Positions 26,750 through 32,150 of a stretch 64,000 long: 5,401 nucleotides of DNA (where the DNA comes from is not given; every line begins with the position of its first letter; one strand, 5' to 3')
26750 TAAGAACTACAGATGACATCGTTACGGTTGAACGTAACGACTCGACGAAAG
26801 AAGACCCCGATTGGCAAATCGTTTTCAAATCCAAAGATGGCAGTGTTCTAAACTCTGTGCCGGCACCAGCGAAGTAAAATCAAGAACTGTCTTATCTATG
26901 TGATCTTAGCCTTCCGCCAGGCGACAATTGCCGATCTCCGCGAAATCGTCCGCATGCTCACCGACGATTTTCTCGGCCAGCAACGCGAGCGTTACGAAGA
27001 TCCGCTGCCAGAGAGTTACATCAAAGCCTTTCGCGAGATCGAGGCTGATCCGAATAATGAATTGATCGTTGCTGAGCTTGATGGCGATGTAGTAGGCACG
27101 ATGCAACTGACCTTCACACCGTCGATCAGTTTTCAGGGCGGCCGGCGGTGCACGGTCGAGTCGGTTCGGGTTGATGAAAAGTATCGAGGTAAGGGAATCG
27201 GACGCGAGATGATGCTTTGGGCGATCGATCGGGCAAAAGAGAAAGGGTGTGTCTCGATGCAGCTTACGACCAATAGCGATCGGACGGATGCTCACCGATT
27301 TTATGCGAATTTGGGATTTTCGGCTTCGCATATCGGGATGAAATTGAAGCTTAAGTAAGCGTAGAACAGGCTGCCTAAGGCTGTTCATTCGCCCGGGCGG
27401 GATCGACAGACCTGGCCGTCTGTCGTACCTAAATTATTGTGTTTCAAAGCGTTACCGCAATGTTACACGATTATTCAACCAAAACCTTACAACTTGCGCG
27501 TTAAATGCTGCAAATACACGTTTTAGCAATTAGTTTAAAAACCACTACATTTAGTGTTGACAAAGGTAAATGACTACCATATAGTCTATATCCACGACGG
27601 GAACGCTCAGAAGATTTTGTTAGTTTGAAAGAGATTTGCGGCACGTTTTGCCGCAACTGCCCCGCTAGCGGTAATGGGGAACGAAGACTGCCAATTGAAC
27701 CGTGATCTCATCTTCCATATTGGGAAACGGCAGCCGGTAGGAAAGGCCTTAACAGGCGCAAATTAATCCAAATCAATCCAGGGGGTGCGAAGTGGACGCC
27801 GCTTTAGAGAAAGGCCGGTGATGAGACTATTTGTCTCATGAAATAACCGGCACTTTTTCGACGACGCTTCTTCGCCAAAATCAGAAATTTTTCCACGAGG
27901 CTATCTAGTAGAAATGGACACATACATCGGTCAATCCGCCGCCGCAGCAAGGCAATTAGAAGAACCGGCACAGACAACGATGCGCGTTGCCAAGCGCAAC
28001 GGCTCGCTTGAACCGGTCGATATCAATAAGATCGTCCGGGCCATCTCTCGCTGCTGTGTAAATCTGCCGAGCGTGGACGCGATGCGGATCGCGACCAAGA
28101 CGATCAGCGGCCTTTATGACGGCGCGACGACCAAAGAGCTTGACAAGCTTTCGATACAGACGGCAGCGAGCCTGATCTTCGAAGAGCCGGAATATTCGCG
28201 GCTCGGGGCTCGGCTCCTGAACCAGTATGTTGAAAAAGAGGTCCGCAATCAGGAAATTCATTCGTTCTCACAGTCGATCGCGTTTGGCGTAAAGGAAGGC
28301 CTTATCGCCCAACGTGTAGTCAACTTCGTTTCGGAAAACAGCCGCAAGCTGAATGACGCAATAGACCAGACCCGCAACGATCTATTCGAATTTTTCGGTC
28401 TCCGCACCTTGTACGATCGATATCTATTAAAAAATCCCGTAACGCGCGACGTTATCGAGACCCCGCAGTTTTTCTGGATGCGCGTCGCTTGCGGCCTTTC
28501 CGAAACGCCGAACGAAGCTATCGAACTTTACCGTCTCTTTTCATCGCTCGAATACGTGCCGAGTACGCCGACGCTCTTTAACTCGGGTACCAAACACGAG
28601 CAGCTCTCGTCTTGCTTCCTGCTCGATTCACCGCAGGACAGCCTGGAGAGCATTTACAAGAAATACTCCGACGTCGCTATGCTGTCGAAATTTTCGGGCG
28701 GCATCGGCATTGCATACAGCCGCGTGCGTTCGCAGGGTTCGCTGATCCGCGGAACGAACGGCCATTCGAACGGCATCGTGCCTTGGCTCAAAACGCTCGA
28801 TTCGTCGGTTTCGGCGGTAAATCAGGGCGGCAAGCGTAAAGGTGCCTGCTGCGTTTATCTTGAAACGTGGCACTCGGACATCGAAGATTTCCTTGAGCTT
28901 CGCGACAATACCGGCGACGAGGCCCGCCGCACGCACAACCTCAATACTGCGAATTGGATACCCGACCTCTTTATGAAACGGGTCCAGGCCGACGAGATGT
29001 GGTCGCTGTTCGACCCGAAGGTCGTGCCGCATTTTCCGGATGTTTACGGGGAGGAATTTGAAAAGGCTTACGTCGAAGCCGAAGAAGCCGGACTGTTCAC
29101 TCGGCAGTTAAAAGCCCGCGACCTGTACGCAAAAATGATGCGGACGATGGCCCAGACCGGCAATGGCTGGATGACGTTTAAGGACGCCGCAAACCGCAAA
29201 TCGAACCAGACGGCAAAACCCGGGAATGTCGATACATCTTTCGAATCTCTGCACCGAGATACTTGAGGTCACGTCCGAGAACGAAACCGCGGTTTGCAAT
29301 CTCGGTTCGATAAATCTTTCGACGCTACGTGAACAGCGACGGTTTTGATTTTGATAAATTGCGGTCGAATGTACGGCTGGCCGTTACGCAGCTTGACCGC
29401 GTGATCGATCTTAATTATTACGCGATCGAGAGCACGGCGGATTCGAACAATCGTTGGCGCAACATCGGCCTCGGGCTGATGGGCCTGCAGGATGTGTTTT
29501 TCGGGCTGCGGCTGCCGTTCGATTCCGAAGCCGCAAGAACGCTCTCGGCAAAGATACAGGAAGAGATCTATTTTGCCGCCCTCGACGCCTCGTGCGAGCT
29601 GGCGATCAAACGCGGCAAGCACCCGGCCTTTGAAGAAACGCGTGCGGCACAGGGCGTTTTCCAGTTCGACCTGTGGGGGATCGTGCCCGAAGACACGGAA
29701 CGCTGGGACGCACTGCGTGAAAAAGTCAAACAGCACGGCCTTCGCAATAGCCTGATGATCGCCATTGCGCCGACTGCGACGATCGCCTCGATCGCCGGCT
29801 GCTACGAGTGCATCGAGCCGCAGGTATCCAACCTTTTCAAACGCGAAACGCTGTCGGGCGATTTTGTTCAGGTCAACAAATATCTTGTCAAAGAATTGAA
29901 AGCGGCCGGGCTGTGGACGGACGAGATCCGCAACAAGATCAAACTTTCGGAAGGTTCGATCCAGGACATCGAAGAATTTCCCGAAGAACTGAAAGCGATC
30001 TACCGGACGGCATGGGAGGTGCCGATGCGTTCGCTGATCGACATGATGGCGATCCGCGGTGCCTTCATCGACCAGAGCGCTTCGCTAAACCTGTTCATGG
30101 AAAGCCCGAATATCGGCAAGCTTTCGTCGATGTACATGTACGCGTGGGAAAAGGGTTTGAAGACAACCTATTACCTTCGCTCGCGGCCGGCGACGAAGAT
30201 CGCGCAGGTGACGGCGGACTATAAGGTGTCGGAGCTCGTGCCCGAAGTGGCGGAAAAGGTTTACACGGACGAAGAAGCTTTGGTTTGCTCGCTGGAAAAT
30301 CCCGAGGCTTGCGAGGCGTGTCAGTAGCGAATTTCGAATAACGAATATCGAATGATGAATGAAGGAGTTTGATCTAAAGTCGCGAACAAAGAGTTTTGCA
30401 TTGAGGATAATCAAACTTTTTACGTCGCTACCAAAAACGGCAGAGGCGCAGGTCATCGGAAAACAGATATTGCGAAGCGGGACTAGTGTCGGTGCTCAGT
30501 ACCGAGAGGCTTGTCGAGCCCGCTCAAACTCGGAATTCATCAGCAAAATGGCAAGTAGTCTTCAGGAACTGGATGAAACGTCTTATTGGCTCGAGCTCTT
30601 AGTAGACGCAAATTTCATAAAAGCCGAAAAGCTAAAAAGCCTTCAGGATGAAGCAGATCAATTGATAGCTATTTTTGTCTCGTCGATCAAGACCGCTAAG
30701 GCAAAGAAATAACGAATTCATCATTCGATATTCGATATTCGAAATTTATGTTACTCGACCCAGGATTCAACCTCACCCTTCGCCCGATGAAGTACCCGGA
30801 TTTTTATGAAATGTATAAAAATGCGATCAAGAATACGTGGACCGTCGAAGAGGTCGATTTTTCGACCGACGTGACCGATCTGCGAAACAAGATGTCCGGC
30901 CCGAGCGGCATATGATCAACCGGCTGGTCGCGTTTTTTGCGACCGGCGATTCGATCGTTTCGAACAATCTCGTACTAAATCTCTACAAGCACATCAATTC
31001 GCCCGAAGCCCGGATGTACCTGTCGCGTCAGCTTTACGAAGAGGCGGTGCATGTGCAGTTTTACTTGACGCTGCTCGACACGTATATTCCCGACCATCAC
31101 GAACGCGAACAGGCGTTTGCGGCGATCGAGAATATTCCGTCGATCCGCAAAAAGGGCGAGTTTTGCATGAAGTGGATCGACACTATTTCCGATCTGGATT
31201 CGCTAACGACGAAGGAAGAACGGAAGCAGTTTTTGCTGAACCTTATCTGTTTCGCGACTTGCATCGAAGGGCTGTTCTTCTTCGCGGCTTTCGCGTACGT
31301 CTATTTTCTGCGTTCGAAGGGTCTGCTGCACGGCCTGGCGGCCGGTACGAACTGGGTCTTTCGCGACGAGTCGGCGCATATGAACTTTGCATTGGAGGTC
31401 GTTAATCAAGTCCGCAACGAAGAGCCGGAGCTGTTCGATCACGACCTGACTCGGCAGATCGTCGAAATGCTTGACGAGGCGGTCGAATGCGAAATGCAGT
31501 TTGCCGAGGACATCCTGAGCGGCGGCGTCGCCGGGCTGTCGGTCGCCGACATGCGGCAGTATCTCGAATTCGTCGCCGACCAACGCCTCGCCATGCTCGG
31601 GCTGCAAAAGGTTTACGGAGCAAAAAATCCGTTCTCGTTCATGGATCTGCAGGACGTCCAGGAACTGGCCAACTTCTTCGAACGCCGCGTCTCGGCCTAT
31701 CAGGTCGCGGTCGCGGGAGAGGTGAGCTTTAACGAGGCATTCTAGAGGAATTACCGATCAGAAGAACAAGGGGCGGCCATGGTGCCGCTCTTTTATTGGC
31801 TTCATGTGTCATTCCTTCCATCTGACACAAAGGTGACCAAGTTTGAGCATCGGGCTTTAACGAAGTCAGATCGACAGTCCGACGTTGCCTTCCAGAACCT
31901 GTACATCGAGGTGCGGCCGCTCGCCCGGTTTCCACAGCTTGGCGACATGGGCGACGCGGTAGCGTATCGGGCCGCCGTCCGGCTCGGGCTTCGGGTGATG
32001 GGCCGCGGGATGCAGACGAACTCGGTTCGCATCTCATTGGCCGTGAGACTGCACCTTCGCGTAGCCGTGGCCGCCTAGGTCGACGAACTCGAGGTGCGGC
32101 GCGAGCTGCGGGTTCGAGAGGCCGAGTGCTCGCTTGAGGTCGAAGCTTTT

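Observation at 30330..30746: Four-helix-bundle (23S-IVS / Avd-like) ORF carried in the loop of a 31-nt inverted repeat that exactly fills the nrdA-nrdB intercistronic gap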

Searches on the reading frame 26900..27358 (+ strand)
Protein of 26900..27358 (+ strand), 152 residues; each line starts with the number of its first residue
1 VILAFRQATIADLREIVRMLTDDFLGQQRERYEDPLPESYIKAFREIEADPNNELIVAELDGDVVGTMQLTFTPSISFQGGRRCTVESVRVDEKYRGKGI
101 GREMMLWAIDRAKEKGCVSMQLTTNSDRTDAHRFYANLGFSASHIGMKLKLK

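Call 54: search_protein_families(library=pfam, proteins=[window:26900-27358:+], max_evalue=0.001)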
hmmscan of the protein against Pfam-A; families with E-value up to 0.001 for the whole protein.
window:26900-27358:+ (152 aa): 7 families
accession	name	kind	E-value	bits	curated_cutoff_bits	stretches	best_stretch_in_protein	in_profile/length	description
PF00583.31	Acetyltransf_1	-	1.5e-23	83.7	20.7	1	29-140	9-116/116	Acetyltransferase (GNAT) family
PF13508.13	Acetyltransf_7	-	1.5e-15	57.8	27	1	52-141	2-83/84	Acetyltransferase (GNAT) domain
PF13673.13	Acetyltransf_10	-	3.3e-11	43.7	23.6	1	43-142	21-109/128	Acetyltransferase (GNAT) domain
PF13527.13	Acetyltransf_9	-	3.8e-07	30.6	25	1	5-123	2-112/127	Acetyltransferase (GNAT) domain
PF14542.12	Acetyltransf_CG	-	4.1e-05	24.1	30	1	78-116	17-57/80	GCN5-related N-acetyl-transferase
PF13420.13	Acetyltransf_4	-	0.00017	22.1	24.3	1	6-143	2-137/155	Acetyltransferase (GNAT) domain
PF13302.13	Acetyltransf_3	-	0.00044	21.4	25.4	1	3-140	2-137/138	Acetyltransferase (GNAT) domain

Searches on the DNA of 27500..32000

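Call 27: search_rna_families(source=window, start=27500, end=32000, threshold=evalue, max_evalue=1)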
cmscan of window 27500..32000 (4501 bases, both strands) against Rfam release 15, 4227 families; matches with E-value up to 1: 0.
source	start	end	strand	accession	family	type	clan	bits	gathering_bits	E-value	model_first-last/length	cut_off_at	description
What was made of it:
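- On ORF-bearing 23S rRNA intervening sequence (IVS): Rfam finds no rRNA in 27500-32000 (call 27).
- Rfam has nothing in this region (call 27).
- Tried and rejected: No family matched in 27500-32000 (call 27).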

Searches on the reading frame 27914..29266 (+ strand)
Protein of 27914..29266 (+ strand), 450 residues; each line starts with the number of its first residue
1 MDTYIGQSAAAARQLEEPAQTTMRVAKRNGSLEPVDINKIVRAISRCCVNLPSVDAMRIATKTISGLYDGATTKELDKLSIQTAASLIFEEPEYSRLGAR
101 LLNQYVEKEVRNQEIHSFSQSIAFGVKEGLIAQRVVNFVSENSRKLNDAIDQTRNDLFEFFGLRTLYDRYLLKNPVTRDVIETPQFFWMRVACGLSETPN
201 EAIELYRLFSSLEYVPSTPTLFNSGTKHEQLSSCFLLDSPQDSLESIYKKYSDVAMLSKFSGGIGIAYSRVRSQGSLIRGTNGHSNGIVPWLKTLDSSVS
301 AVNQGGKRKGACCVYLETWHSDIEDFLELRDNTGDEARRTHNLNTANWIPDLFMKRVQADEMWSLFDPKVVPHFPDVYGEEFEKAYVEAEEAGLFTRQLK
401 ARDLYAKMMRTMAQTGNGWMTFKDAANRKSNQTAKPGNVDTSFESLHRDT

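Call 4: search_protein_families(library=pfam, proteins=[window:27914-29266:+], max_evalue=0.01)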
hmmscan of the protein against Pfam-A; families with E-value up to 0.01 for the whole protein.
window:27914-29266:+ (450 aa): 3 families
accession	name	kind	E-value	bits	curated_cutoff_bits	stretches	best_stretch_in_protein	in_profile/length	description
PF02867.20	Ribonuc_red_lgC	-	6.7e-78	263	23.9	1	232-440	1-207/523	Ribonucleotide reductase, barrel domain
PF00317.26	Ribonuc_red_lgN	-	2e-23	82.7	28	1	158-228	3-76/77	Ribonucleotide reductase, all-alpha domain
PF03477.21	ATP-cone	-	4.9e-12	46.7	25.8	1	23-102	1-81/88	ATP cone domain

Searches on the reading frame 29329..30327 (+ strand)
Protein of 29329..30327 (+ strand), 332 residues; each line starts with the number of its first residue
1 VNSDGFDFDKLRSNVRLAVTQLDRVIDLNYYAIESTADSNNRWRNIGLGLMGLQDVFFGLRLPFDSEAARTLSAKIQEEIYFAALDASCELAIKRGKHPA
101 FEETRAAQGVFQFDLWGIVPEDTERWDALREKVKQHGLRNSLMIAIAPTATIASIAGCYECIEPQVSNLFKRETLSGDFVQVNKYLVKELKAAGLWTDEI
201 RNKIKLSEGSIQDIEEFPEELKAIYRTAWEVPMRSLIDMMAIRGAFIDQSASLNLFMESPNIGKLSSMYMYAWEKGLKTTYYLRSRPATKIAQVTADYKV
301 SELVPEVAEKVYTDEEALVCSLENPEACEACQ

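Call 4: search_protein_families(library=pfam, proteins=[window:29329-30327:+], max_evalue=0.01)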
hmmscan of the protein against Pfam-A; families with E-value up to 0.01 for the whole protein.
window:29329-30327:+ (332 aa): 1 family
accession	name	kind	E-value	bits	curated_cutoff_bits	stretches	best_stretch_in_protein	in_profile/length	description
PF02867.20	Ribonuc_red_lgC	-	1e-98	331.7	23.9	1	3-283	241-523/523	Ribonucleotide reductase, barrel domain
